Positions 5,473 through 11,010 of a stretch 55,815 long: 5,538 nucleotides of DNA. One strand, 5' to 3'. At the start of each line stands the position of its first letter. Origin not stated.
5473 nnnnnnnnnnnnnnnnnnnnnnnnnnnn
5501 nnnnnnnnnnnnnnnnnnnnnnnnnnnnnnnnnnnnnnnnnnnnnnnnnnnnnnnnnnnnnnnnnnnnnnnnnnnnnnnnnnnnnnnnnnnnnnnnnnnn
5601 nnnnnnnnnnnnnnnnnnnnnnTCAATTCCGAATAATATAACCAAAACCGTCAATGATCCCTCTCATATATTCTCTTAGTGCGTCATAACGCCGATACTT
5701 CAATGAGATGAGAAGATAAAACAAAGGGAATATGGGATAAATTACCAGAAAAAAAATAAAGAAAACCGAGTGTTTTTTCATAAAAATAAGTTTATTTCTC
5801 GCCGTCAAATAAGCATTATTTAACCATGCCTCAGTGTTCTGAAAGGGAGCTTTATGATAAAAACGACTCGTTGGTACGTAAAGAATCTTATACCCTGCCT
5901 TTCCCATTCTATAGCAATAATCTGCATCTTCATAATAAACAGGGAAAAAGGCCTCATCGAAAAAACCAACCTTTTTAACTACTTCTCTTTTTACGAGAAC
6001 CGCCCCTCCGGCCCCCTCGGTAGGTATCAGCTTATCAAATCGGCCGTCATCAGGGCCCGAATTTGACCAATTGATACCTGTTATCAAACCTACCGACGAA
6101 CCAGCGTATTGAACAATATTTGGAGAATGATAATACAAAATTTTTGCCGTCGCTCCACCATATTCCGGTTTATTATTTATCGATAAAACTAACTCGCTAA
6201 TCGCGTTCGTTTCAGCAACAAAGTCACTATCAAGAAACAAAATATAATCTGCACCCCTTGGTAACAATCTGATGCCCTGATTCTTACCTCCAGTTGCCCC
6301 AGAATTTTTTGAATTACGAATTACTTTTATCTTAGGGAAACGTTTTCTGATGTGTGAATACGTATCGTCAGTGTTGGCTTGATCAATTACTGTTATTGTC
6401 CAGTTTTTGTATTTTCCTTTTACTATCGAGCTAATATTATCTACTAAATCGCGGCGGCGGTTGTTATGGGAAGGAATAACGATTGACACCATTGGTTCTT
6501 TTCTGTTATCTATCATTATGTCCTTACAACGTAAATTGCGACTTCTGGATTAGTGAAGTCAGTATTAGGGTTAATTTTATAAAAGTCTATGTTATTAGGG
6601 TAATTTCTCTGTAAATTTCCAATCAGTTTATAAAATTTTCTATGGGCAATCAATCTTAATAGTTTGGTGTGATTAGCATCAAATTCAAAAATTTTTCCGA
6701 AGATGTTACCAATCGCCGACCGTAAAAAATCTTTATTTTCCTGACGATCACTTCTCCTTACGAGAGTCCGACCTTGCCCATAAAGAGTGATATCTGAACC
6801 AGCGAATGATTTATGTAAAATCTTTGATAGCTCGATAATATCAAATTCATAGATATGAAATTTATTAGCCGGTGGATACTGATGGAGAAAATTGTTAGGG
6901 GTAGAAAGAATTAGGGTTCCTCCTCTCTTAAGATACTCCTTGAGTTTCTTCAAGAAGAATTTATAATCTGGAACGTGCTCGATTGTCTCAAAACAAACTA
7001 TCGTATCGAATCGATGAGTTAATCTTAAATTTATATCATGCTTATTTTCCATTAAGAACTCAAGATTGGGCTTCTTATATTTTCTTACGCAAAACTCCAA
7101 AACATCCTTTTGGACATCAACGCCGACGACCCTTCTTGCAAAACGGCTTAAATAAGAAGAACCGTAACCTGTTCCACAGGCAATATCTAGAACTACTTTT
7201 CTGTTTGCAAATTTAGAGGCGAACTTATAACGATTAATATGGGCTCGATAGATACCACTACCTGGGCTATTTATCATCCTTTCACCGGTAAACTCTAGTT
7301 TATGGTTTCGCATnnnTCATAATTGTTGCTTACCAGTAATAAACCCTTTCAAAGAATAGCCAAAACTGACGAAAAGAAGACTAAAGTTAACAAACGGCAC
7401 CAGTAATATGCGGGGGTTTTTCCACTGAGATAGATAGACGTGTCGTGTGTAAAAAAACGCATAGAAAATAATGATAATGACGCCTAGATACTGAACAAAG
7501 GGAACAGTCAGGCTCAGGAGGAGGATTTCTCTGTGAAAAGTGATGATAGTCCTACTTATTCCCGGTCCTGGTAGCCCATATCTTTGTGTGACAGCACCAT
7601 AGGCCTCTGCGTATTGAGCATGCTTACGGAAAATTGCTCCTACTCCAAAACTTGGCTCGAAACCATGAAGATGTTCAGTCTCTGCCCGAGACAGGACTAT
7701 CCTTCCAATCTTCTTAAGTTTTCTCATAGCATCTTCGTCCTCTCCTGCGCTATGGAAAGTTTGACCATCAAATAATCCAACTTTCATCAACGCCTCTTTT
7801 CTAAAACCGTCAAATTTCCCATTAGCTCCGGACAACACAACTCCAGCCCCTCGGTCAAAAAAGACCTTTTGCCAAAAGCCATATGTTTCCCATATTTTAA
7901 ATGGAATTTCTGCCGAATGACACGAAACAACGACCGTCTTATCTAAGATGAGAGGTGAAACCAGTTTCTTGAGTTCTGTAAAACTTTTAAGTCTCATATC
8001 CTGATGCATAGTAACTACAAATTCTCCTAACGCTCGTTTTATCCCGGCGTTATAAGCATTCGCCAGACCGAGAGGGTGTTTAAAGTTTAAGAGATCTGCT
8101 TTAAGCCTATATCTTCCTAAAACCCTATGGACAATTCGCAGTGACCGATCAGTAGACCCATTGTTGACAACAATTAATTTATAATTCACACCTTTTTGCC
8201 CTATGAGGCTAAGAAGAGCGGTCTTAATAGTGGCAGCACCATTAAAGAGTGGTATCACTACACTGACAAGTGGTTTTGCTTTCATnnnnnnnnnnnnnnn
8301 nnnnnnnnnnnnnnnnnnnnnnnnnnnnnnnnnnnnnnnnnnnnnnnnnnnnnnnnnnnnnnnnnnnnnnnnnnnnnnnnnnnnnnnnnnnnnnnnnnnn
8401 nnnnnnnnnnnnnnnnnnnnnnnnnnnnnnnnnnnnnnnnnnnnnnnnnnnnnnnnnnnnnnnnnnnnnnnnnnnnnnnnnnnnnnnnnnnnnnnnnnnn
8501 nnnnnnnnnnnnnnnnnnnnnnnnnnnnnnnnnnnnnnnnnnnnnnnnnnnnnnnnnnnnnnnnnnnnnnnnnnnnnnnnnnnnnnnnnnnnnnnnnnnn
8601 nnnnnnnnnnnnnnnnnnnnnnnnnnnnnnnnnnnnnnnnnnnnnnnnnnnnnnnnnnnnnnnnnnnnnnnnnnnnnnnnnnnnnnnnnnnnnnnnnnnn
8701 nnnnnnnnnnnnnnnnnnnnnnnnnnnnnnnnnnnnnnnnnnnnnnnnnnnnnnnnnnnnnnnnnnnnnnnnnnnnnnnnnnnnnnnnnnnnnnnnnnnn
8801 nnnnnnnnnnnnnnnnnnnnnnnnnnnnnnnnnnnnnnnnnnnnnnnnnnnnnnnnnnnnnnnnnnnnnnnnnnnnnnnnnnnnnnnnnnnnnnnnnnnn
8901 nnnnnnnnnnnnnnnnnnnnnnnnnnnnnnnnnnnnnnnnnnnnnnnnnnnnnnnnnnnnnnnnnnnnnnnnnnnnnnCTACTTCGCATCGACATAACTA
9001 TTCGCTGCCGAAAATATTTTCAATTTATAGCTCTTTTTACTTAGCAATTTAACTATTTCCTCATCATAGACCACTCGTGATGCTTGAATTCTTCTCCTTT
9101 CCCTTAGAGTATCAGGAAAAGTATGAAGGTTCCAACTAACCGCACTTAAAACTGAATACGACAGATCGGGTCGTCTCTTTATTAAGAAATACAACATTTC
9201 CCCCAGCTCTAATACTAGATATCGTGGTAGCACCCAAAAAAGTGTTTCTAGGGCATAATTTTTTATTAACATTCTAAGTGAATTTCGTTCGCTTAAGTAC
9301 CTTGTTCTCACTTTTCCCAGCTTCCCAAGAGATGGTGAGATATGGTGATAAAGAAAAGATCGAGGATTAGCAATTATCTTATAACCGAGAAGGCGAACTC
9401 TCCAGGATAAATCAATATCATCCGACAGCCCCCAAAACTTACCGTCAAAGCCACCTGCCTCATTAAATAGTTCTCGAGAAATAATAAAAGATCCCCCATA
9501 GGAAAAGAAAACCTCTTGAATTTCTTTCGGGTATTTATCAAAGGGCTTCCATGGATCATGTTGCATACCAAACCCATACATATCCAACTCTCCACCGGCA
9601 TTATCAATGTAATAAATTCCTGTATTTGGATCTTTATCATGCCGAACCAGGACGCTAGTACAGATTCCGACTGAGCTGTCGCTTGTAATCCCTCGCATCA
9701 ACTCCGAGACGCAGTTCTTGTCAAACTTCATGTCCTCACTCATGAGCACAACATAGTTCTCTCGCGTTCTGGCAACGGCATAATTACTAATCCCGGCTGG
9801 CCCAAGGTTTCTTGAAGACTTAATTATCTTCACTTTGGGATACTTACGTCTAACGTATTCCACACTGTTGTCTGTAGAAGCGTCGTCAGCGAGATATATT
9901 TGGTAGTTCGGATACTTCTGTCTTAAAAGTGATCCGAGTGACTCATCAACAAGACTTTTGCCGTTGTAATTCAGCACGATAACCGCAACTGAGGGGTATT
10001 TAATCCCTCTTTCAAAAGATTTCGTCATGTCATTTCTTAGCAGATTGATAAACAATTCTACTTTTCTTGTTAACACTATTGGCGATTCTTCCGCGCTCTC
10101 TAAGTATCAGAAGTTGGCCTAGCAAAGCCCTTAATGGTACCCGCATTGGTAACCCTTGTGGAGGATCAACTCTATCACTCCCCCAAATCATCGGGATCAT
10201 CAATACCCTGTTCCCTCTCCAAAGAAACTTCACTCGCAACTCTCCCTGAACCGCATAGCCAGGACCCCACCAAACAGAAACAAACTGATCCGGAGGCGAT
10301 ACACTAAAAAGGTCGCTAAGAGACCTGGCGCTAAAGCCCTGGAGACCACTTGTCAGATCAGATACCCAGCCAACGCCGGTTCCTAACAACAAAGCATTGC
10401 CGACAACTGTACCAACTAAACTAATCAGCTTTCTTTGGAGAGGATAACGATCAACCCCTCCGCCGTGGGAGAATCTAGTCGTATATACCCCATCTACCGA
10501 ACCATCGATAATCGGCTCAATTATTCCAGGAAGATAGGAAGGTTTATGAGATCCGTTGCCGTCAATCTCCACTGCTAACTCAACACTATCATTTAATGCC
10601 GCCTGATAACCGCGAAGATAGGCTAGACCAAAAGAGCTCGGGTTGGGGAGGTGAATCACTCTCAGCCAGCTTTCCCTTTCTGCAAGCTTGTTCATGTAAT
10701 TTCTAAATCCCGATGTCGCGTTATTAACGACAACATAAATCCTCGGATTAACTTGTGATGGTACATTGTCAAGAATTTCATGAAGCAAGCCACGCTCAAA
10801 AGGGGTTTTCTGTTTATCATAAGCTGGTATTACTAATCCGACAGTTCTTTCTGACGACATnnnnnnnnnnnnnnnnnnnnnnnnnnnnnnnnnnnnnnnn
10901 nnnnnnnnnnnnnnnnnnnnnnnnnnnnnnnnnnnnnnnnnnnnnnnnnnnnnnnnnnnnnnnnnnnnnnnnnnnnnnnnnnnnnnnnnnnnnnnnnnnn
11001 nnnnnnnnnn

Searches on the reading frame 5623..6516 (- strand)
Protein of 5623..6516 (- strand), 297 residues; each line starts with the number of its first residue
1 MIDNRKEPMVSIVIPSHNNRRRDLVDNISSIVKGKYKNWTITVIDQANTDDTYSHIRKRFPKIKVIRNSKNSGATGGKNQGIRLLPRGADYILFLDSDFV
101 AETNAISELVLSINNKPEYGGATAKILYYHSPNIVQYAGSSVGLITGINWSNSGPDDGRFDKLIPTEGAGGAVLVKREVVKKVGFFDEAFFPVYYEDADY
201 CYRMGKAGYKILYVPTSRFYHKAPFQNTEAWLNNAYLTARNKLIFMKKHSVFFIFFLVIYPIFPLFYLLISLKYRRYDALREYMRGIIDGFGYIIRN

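Call 7: search_protein_families(library=pfam, proteins=[window:5623-6516:-], max_evalue=0.001)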
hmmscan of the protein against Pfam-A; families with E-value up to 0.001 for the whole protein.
window:5623-6516:- (297 aa): 5 families
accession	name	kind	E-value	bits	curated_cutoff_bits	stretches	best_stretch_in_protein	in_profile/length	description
PF00535.33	Glycos_transf_2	-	7.7e-19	68.7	23.3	1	11-182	1-166/168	Glycosyl transferase family 2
PF13641.12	Glyco_tranf_2_3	-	5.5e-12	46.6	27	1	8-224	1-214/230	Glycosyltransferase like family 2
PF13632.12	Glyco_trans_2_3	-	3.1e-10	40.6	27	1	91-257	1-165/198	Glycosyl transferase family group 2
PF10111.15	Glyco_tranf_2_2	-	3.5e-05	23.9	27.3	0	171-220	166-215/276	Glycosyltransferase like family 2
PF20691.3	TAGT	-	0.00065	20.1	27.5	0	12-212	3-188/205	TET-Associated Glycosyltransferase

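Call 42: search_protein_families(library=ncbifam, proteins=[window:5623-6516:-], max_evalue=0.00001)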
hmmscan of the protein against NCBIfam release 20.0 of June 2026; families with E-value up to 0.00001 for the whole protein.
window:5623-6516:- (297 aa): 16 families
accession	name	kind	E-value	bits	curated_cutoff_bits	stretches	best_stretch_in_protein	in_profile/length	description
TIGR03965.1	mycofact_glyco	equivalog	1.1e-18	67.4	280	1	7-233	73-291/467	mycofactocin biosynthesis glycosyltransferase MftF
NF041875.1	EPS_EpsD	equivalog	4.3e-17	62.5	370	1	171-250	158-235/325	exopolysaccharide biosynthesis glycosyltransferase EpsD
TIGR01556.1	rhamnosyltran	subfamily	4.3e-17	62.2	200.55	1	37-290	20-281/281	rhamnosyltransferase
TIGR03937.1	PgaC_IcaA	equivalog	1.7e-15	56.9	422.3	1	4-123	41-160/407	poly-beta-1,6-N-acetyl-D-glucosamine synthase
NF038299.1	EPS_HpsN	equivalog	1.1e-12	47.5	425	1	8-126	1-119/317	hormogonium polysaccharide biosynthesis glycosyltransferase HpsN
NF047683.1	TeichurnBiosyTuaG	equivalog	2.9e-12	46.8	400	1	5-103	3-101/252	teichuronic acid biosynthesis protein TuaG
NF053739.1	GlytfEpsEBac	equivalog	1.1e-09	37.6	450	1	8-120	1-114/265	glycosyltransferase EpsE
TIGR03111.1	glyc2_xrt_Gpos1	hypoth_equivalog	1.4e-09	37.3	363.95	1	6-127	47-170/439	TIGR03111 family XrtG-associated glycosyltransferase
NF050050.1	ProtGlycPglI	equivalog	3.3e-09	36.6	500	1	8-115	2-110/306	GalNAc(5)-diNAcBac-PP-undecaprenol beta-1,3-glucosyltransferase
NF007482.0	PRK10073.1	equivalog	1.9e-08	33.7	423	1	6-109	4-106/334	glycosyltransferase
NF007453.0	PRK10018.1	equivalog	3.3e-08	33.5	382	1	6-107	4-105/280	colanic acid biosynthesis glycosyltransferase WcaA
TIGR04017.1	WcaA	equivalog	8.3e-08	32.2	495.75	1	6-107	3-104/279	colanic acid biosynthesis glycosyltransferase WcaA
NF050819.1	PolSacchBiosHfsG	equivalog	1.5e-07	30.9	500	0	6-110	10-113/302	polysaccharide biosynthesis protein HfsG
NF038302.1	EPS_HpsE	equivalog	5.8e-07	28.8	300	1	11-227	4-228/307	hormogonium polysaccharide biosynthesis glycosyltransferase HpsE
TIGR04242.1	nodulat_NodC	equivalog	1.5e-06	27.4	550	1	5-123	45-165/395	chitooligosaccharide synthase NodC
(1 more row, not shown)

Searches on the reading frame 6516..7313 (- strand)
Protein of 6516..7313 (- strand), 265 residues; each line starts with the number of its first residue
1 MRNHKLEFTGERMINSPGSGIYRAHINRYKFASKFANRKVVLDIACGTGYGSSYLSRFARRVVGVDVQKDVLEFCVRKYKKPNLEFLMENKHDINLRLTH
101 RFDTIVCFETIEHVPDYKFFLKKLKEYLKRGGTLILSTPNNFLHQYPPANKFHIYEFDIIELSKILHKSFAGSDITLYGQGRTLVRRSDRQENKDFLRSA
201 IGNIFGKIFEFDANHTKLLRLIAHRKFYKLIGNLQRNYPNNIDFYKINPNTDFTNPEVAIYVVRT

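Call 7: search_protein_families(library=pfam, proteins=[window:6516-7313:-], max_evalue=0.001)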
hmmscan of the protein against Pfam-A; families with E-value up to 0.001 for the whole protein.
window:6516-7313:- (265 aa): 11 families
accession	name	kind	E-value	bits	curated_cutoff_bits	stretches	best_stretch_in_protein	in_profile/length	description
PF08241.18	Methyltransf_11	-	6.6e-17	62.4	21.2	1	42-136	1-95/95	Methyltransferase domain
PF13489.12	Methyltransf_23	-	6.8e-16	58.9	27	1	31-144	16-124/164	Methyltransferase domain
PF13649.12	Methyltransf_25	-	2e-15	57.7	27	1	41-132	1-97/97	Methyltransferase domain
PF13847.12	Methyltransf_31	-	1e-14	54.9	27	1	39-140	5-113/145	Methyltransferase domain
PF08242.18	Methyltransf_12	-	1.2e-12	48.9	30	1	42-134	1-98/98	Methyltransferase domain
PF02353.26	CMAS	-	2.2e-07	30.9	27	1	39-138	64-166/273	Mycolic acid cyclopropane synthetase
PF01209.24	Ubie_methyltran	-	1e-06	28.7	20.1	1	38-138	48-154/233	ubiE/COQ5 methyltransferase family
PF01728.25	FtsJ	-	2.7e-05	24.6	24.1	1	35-107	19-97/181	FtsJ-like methyltransferase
PF03848.20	TehB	-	5.3e-05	23.2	20.4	1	34-108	27-102/193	Tellurite resistance protein TehB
PF05175.20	MTS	-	6.9e-05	23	23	1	37-136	31-138/170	Methyltransferase small domain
PF08003.17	Methyltransf_9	-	7.9e-05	22.2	23.8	1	38-138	116-219/315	Protein of unknown function (DUF1698)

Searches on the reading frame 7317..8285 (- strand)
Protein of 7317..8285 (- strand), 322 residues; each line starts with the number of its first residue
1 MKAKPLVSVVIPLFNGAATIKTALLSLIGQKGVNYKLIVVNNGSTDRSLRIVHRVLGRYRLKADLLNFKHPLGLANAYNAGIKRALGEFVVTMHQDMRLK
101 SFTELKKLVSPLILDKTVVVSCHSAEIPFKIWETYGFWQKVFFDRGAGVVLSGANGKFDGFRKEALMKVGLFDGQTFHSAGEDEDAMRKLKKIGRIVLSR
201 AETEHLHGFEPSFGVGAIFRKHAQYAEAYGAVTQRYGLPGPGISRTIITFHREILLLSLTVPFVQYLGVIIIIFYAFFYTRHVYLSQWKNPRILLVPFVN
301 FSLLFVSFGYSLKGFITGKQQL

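Call 7: search_protein_families(library=pfam, proteins=[window:7317-8285:-], max_evalue=0.001)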
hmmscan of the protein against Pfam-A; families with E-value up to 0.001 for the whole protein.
window:7317-8285:- (322 aa): 3 families
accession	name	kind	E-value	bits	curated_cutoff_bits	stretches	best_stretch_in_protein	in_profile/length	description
PF00535.33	Glycos_transf_2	-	3.5e-20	73.1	23.3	1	8-145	1-140/168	Glycosyl transferase family 2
PF10111.15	Glyco_tranf_2_2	-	2.1e-05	24.6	27.3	1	8-106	1-100/276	Glycosyltransferase like family 2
PF13641.12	Glyco_tranf_2_3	-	0.00028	21.4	27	1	7-200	3-204/230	Glycosyltransferase like family 2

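Call 42: search_protein_families(library=ncbifam, proteins=[window:7317-8285:-], max_evalue=0.00001)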
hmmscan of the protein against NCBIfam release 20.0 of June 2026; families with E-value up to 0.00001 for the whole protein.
window:7317-8285:- (322 aa): 11 families
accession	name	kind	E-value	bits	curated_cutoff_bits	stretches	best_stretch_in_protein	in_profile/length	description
NF007482.0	PRK10073.1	equivalog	1.1e-14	54.2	423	1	1-101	2-100/334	glycosyltransferase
TIGR03937.1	PgaC_IcaA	equivalog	2e-11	43.5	422.3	1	3-101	43-140/407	poly-beta-1,6-N-acetyl-D-glucosamine synthase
TIGR04283.1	glyco_like_mftF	equivalog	5.1e-11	42.6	182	1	7-200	1-179/221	TIGR04283 family arsenosugar biosynthesis glycosyltransferase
NF041875.1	EPS_EpsD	equivalog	5.8e-10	39.1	370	1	7-230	1-224/325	exopolysaccharide biosynthesis glycosyltransferase EpsD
TIGR03111.1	glyc2_xrt_Gpos1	hypoth_equivalog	9.4e-10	37.8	363.95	1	3-110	47-154/439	TIGR03111 family XrtG-associated glycosyltransferase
TIGR03965.1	mycofact_glyco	equivalog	1.3e-09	37.5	280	1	5-101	74-169/467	mycofactocin biosynthesis glycosyltransferase MftF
NF053739.1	GlytfEpsEBac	equivalog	3.1e-09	36.2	450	1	5-96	1-92/265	glycosyltransferase EpsE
NF047683.1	TeichurnBiosyTuaG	equivalog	2.3e-08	34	400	1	2-100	3-100/252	teichuronic acid biosynthesis protein TuaG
NF038302.1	EPS_HpsE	equivalog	4.4e-08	32.4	300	1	7-96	3-96/307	hormogonium polysaccharide biosynthesis glycosyltransferase HpsE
NF047588.1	GlcsyltransPgfSStrep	equivalog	1.2e-06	28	500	1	7-98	3-97/308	glycosyltransferase PgfS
NF038299.1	EPS_HpsN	equivalog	9.4e-06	24.8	425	0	5-100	1-95/317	hormogonium polysaccharide biosynthesis glycosyltransferase HpsN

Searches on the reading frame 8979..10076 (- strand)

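Call 7: search_protein_families(library=pfam, proteins=[window:8979-10076:-], max_evalue=0.001)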
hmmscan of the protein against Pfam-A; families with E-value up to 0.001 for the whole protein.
window:8979-10076:- (365 aa): 5 families
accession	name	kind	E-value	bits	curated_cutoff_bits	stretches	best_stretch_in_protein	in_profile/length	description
PF00535.33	Glycos_transf_2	-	4.7e-22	79.1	23.3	1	32-205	2-165/168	Glycosyl transferase family 2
PF13641.12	Glyco_tranf_2_3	-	5.9e-12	46.5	27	1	28-259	1-226/230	Glycosyltransferase like family 2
PF13632.12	Glyco_trans_2_3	-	3.5e-07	30.7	27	1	108-273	1-156/198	Glycosyl transferase family group 2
PF10111.15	Glyco_tranf_2_2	-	0.00021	21.3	27.3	0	42-245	14-217/276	Glycosyltransferase like family 2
PF13506.12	Glyco_transf_21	-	0.00085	19.3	21.7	0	101-247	26-157/174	Glycosyl transferase family 21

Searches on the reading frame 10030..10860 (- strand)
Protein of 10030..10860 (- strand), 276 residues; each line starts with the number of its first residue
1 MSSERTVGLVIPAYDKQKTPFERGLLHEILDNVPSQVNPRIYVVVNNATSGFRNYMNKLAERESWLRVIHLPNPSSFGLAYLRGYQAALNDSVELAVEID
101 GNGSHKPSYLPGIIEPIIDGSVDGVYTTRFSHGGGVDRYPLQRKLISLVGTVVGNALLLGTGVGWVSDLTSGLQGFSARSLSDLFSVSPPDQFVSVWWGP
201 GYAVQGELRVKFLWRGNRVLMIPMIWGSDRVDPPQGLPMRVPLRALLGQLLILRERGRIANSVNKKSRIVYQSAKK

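Call 7: search_protein_families(library=pfam, proteins=[window:10030-10860:-], max_evalue=0.001)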
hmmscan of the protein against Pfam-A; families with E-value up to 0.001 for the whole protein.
window:10030-10860:- (276 aa): 1 family
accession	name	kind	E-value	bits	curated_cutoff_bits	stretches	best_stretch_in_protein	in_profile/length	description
PF00535.33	Glycos_transf_2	-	1.3e-09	38.6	23.3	1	10-180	3-163/168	Glycosyl transferase family 2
